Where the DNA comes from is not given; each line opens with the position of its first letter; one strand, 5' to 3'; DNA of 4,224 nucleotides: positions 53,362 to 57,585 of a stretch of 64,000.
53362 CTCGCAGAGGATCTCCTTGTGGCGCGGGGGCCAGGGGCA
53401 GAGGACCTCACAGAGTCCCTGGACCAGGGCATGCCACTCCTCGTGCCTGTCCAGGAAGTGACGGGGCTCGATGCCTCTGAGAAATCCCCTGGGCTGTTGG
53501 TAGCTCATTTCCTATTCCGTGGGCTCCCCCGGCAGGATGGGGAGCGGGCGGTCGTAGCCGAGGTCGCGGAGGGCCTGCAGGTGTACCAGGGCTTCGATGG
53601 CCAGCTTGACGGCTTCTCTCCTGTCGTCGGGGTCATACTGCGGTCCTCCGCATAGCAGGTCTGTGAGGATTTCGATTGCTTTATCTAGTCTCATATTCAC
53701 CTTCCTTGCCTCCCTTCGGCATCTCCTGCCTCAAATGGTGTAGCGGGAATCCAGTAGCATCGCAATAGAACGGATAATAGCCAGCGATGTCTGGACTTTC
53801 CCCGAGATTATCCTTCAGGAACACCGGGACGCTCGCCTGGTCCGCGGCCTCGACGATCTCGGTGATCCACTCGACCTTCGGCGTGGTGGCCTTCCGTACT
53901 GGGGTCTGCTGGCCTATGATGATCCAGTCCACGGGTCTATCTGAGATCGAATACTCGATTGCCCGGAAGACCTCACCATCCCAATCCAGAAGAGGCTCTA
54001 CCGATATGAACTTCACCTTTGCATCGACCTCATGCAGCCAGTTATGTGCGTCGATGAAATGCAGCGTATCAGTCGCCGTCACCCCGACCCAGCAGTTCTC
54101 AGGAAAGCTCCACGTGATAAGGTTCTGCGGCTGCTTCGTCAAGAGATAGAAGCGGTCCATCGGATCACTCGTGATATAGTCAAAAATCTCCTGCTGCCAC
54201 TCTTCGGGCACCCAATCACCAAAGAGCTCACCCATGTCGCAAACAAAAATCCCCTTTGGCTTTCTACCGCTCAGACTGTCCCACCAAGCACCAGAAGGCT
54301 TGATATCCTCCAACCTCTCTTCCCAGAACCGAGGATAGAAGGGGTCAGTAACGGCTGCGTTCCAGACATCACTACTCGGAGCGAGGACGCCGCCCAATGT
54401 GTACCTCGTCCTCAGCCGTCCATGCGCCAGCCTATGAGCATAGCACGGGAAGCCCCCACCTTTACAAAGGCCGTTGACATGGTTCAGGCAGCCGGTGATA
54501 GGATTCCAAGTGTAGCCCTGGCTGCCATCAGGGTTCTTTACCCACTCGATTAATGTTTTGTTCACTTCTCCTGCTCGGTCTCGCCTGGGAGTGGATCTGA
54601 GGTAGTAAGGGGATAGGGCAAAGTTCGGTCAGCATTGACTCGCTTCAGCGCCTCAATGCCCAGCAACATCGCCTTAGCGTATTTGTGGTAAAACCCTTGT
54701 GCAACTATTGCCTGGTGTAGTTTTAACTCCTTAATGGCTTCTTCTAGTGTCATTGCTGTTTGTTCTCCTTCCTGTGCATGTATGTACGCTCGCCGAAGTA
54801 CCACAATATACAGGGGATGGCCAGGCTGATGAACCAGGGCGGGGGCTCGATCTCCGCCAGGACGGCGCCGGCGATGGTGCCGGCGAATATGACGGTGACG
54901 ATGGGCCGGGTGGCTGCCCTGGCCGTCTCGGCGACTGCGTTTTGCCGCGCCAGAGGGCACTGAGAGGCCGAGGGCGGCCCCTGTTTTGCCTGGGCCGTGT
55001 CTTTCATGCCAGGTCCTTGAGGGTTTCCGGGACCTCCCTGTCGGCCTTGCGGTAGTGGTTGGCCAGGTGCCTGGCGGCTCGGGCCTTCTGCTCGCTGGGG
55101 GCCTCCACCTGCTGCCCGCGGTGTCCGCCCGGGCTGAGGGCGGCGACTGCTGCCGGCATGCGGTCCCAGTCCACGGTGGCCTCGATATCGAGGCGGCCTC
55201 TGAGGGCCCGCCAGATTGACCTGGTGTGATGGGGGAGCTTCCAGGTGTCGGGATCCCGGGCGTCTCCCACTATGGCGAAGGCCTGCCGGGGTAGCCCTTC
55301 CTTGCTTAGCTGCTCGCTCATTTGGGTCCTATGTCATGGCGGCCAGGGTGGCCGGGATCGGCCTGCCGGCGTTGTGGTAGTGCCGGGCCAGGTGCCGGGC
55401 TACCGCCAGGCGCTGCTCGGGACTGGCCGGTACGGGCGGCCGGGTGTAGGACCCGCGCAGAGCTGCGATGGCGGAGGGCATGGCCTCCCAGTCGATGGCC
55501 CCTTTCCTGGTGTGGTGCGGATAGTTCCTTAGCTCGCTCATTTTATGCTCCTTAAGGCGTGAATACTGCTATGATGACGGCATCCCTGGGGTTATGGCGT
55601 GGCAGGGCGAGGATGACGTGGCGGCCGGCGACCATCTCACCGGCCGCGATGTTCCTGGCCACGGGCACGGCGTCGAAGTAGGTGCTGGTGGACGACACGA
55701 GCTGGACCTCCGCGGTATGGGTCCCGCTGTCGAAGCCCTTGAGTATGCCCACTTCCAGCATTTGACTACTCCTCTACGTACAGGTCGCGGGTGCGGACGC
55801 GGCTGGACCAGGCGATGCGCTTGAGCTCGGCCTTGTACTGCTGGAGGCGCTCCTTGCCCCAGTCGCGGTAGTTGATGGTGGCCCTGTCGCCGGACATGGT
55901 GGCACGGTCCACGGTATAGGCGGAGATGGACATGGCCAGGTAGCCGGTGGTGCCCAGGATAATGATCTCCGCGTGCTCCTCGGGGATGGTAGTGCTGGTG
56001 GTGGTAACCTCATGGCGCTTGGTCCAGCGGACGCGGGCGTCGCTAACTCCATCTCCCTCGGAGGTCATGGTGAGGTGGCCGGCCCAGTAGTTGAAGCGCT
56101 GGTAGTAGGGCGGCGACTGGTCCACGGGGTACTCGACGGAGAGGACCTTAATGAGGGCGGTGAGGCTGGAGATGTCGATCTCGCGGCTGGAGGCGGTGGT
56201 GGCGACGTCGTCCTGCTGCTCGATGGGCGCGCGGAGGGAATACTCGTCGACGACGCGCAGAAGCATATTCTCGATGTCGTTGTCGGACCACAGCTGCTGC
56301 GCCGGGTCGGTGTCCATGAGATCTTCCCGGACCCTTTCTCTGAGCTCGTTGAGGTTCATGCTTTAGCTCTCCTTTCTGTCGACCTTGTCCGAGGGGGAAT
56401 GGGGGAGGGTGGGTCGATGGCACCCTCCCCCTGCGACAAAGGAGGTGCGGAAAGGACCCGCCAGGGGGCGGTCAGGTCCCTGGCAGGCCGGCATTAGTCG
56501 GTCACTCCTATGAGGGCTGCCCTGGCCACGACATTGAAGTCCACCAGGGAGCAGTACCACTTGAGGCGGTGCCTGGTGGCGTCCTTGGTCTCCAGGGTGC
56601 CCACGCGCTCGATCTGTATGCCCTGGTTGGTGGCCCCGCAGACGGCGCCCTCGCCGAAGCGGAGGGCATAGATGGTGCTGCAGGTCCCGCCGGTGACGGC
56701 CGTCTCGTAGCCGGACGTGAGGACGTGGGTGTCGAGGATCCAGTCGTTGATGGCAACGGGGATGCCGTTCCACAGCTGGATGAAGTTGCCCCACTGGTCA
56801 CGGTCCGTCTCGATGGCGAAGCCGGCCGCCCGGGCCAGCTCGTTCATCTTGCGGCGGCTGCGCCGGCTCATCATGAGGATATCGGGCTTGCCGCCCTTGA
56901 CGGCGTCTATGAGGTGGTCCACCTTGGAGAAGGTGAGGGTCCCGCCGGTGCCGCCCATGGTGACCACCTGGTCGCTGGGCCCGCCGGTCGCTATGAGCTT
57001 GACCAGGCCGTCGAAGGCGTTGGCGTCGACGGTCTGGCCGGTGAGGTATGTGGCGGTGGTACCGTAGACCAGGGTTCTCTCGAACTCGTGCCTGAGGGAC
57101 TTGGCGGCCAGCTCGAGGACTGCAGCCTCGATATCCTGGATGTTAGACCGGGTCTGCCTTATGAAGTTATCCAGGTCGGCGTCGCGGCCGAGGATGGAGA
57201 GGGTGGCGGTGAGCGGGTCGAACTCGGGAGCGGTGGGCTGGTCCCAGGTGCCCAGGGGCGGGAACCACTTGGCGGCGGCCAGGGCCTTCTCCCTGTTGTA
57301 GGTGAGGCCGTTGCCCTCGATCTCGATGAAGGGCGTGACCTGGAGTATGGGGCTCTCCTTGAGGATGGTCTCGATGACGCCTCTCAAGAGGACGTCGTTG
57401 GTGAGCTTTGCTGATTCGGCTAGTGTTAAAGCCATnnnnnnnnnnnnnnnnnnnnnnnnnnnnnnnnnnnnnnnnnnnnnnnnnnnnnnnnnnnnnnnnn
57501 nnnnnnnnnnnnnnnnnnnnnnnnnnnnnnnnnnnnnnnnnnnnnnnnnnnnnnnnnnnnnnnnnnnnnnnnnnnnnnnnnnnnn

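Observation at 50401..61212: Head-only morphogenesis operon: candidate capsid-forming satellite or minimal temperate phage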

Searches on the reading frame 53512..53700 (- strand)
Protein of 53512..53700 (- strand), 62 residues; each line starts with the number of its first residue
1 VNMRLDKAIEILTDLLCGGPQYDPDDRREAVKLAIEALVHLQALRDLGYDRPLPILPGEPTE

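Call 8: search_protein_families(library=pfam, proteins=[window:53512-53700:-], max_evalue=0.01)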
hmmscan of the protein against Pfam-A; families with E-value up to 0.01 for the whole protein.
window:53512-53700:- (62 aa): 1 family
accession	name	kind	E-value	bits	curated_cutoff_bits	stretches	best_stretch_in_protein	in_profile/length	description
PF23627.1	LisH_WDR26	-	0.00084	19.1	27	0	41-51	20-30/45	WDR26 Lis-homology motif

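Call 10: search_protein_families(library=phrogs, proteins=[window:53512-53700:-], max_evalue=0.01)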
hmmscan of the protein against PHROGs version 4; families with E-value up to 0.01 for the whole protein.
window:53512-53700:- (62 aa): 0 families

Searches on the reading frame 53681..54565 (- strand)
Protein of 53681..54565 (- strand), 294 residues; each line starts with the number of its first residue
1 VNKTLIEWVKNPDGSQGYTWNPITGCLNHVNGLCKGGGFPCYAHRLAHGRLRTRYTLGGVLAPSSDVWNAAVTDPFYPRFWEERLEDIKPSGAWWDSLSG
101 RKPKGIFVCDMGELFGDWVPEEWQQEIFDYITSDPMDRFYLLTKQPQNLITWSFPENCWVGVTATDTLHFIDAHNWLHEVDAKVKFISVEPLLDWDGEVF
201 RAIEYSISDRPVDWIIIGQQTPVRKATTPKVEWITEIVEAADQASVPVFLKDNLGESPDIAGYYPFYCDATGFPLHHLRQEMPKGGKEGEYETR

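Call 8: search_protein_families(library=pfam, proteins=[window:53681-54565:-], max_evalue=0.01)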
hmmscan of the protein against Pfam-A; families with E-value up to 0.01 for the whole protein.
window:53681-54565:- (294 aa): 1 family
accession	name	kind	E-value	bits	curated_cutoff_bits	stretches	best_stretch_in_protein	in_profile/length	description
PF07505.17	DUF5131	-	2e-29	103.3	28.9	1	4-252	2-214/243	Protein of unknown function (DUF5131)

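Call 10: search_protein_families(library=phrogs, proteins=[window:53681-54565:-], max_evalue=0.01)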
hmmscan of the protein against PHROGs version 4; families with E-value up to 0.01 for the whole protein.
window:53681-54565:- (294 aa): 1 family
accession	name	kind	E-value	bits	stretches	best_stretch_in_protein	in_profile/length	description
phrog_2045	-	unknown function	3.4e-38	132.8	1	1-257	2-235/299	-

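Call 46: search_protein_families(library=ncbifam, proteins=[window:53681-54565:-], max_evalue=0.1)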
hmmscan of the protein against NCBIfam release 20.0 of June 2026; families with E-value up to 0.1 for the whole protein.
window:53681-54565:- (294 aa): 1 family
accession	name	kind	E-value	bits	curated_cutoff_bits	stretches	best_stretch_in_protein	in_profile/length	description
TIGR04471.1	rSAM_mob_pairA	equivalog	2.1e-21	76.4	355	1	101-254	54-198/220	radical SAM mobile pair protein A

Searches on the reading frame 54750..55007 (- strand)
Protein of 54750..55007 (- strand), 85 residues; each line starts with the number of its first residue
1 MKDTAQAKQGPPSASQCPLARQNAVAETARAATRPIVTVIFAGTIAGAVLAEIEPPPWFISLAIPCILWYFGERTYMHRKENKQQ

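Call 12: search_protein_families(library=pfam, proteins=[window:54750-55007:-], max_evalue=0.01)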
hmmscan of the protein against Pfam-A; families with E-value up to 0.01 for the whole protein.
window:54750-55007:- (85 aa): 0 families

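Call 13: search_protein_families(library=phrogs, proteins=[window:54750-55007:-], max_evalue=0.01)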
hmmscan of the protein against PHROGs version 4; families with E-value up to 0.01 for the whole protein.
window:54750-55007:- (85 aa): 0 families

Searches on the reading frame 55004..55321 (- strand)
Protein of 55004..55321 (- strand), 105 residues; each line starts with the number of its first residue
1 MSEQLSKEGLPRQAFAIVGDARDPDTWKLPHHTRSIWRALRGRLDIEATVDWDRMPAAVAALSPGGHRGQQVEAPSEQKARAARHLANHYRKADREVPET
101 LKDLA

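Call 8: search_protein_families(library=pfam, proteins=[window:55004-55321:-], max_evalue=0.01)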
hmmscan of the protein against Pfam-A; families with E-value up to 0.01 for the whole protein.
window:55004-55321:- (105 aa): 0 families

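Call 10: search_protein_families(library=phrogs, proteins=[window:55004-55321:-], max_evalue=0.01)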
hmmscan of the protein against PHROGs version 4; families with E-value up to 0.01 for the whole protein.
window:55004-55321:- (105 aa): 1 family
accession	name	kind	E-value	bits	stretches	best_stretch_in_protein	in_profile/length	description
phrog_19463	-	unknown function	0.00063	20.1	1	10-102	132-214/419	-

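Call 46: search_protein_families(library=ncbifam, proteins=[window:55004-55321:-], max_evalue=0.1)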
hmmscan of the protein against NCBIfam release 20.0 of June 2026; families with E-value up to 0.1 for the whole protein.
window:55004-55321:- (105 aa): 0 families

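Call 65: search_solved_structures(query=A4, max_evalue=10)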
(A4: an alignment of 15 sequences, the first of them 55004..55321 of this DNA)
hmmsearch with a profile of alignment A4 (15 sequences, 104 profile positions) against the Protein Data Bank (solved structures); distinct sequences matched with E-value up to 10: 8.
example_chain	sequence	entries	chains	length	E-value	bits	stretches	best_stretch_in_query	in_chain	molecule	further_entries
4bd2_C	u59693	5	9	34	0.42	13.8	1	75-101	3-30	BH3-INTERACTING DOMAIN DEATH AGONIST | Peptide from BH3-interacting domain death agonist | BH3-interacting domain death agonist p15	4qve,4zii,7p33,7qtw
2kbw_B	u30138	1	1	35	0.5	13.6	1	75-101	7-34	BH3-interacting domain death agonist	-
7dko_A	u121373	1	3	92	0.56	13.4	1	73-101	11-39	de novo designed protein AM2M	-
7a26_AAA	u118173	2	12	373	0.65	13.2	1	48-102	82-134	SmhA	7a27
2m5i_A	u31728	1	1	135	1.1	12.5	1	71-101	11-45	BH3-interacting domain death agonist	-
2voi_B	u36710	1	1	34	1.1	12.4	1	74-101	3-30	BH3-INTERACTING DOMAIN DEATH AGONIST P13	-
6nyy_A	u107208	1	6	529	1.4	12.2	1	36-97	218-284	AFG3-like protein 2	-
5ajj_B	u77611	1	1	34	1.4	12.2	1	77-101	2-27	BH3-INTERACTING DOMAIN DEATH AGONIST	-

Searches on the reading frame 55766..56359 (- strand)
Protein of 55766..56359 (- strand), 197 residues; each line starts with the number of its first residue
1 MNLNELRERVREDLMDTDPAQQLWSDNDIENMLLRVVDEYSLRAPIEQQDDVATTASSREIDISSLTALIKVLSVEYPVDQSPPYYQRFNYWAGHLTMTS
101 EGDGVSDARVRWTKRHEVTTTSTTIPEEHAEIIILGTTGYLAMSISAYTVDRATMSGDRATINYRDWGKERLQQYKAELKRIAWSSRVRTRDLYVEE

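Call 7: search_protein_families(library=pfam, proteins=[window:55766-56359:-], max_evalue=0.01)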
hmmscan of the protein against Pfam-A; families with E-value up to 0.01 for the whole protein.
window:55766-56359:- (197 aa): 0 families

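Call 9: search_protein_families(library=phrogs, proteins=[window:55766-56359:-], max_evalue=0.01)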
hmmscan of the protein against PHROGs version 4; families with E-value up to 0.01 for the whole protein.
window:55766-56359:- (197 aa): 0 families

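Call 46: search_protein_families(library=ncbifam, proteins=[window:55766-56359:-], max_evalue=0.1)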
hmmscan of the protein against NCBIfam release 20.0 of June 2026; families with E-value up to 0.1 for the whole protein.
window:55766-56359:- (197 aa): 0 families

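Call 64: search_solved_structures(query=A3, max_evalue=10)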
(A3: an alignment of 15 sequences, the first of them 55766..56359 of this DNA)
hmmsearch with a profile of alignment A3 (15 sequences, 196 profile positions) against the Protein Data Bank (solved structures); distinct sequences matched with E-value up to 10: 1.
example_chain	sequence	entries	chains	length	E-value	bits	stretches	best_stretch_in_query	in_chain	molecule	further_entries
7wmp_m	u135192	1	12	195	0.79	12.6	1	2-49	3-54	Adaptor protein gp12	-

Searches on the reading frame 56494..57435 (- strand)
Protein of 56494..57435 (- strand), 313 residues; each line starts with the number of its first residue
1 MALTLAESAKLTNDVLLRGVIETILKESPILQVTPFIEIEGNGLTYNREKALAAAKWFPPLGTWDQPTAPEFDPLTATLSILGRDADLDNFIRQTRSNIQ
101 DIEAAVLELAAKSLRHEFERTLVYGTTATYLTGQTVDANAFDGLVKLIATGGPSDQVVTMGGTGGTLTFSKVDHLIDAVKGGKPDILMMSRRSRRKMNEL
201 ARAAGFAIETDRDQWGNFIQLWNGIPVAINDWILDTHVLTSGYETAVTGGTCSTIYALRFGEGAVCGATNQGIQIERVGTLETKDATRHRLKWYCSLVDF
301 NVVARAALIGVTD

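Call 7: search_protein_families(library=pfam, proteins=[window:56494-57435:-], max_evalue=0.01)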
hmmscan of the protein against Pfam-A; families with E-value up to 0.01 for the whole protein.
window:56494-57435:- (313 aa): 1 family
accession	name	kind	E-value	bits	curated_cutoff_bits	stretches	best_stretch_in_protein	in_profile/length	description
PF17236.8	SU10_MCP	-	2.1e-06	27.9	24.1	1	107-216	109-213/292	SU10 major capsid protein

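Call 9: search_protein_families(library=phrogs, proteins=[window:56494-57435:-], max_evalue=0.01)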
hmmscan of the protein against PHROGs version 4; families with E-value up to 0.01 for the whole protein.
window:56494-57435:- (313 aa): 4 families
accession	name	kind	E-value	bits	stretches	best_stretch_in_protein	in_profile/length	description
phrog_212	-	head and packaging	6.2e-54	184.4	1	1-311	4-293/301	major head protein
phrog_31318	-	unknown function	7.9e-24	85.1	1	167-311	1-144/147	-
phrog_25898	-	head and packaging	0.002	18.2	1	77-180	177-274/394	major head protein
phrog_1328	-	head and packaging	0.0085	16.3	0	109-207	121-216/583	major head protein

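Call 40: search_dna_similar(query=window:56494-57435:-, collection=phages, mode=protein, max_evalue=0.001, max_rows=15)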
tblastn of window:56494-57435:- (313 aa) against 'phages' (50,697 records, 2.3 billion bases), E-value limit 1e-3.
Records with a match: 227; places in all: 227; records where one place covers at least 80% of the query: 222.
Best place of each record, by identity: <60% 227.
By first word of the organism name: Pseudomonas 88; Xanthomonas 24; Paenibacillus 13; Stenotrophomonas 11; Rhizobium 10; Bordetella 9; Streptomyces 8; Brevundimonas 7; Gordonia 6; Klebsiella 6; and 21 more.
By host as written in the record: Pseudomonas aeruginosa 31; Pseudomonas aeruginosa PAO1 23; - 15; Paenibacillus larvae 11; Bordetella bronchiseptica ATCC 10580 9; Pseudomonas aeruginosa PA14 8; Pseudomonas sp. 6; Xanthomonas arboricola pv. juglandis IVIA 1317-1a 6; and 72 more.
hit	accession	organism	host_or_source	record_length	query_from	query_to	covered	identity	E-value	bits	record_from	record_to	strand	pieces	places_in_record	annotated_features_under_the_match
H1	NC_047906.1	Streptomyces phage Rowa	Streptomyces azureus NRRL B-2655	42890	1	311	99%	36.8%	1e-41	159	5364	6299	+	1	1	major head protein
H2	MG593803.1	Streptomyces phage Rowa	Streptomyces azureus NRRL B-2655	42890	1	311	99%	36.8%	1e-41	159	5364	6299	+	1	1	major capsid protein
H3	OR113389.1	Clostridium phage vB_CtyS-FA67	Clostridium sp.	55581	1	311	99%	36.1%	3e-44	166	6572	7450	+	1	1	hypothetical protein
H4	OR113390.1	Clostridium phage vB_CtyS-FA70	Clostridium sp.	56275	1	311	99%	36.1%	9e-44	165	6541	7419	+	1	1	hypothetical protein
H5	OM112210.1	Bacillus phage PK2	Bacillus sp. (in: Bacteria)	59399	1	312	100%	35.9%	5e-41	157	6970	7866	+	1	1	hypothetical protein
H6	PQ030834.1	Pseudomonas phage phiW8-1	Pseudomonas aeruginosa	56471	2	313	100%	34.9%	3e-36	143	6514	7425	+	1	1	record has no annotation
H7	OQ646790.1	Pseudomonas phage PA_LZ03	Pseudomonas aeruginosa PA14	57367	2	313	100%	34.9%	3e-36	143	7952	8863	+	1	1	major structural protein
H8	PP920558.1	Pseudomonas phage Lucjan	Pseudomonas aeruginosa PAO-1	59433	2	313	100%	34.9%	6e-36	142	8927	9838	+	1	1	hypothetical protein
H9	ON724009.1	Gordonia phage Meyran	Gordonia terrae 3612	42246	1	311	99%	35.0%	2e-37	147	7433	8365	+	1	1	9: major capsid protein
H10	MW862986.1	Gordonia phage Phishy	Gordonia terrae 3612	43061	1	311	99%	35.0%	2e-37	147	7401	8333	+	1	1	10: major capsid protein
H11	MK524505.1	Gordonia phage Dogfish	Gordonia terrae 3612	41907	1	311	99%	35.0%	2e-37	147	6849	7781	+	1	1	9: major capsid protein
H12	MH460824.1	Paenibacillus phage Unity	Paenibacillus larvae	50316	1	311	99%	34.9%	6e-37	145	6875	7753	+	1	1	major capsid protein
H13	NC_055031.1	Paenibacillus phage Unity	Paenibacillus larvae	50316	1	311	99%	34.9%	6e-37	145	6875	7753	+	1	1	major head protein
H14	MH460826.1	Paenibacillus phage Heath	Paenibacillus larvae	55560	1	311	99%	34.9%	6e-37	145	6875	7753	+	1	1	major capsid protein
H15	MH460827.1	Paenibacillus phage Halcyone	Paenibacillus larvae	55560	1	311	99%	34.9%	6e-37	145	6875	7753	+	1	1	major capsid protein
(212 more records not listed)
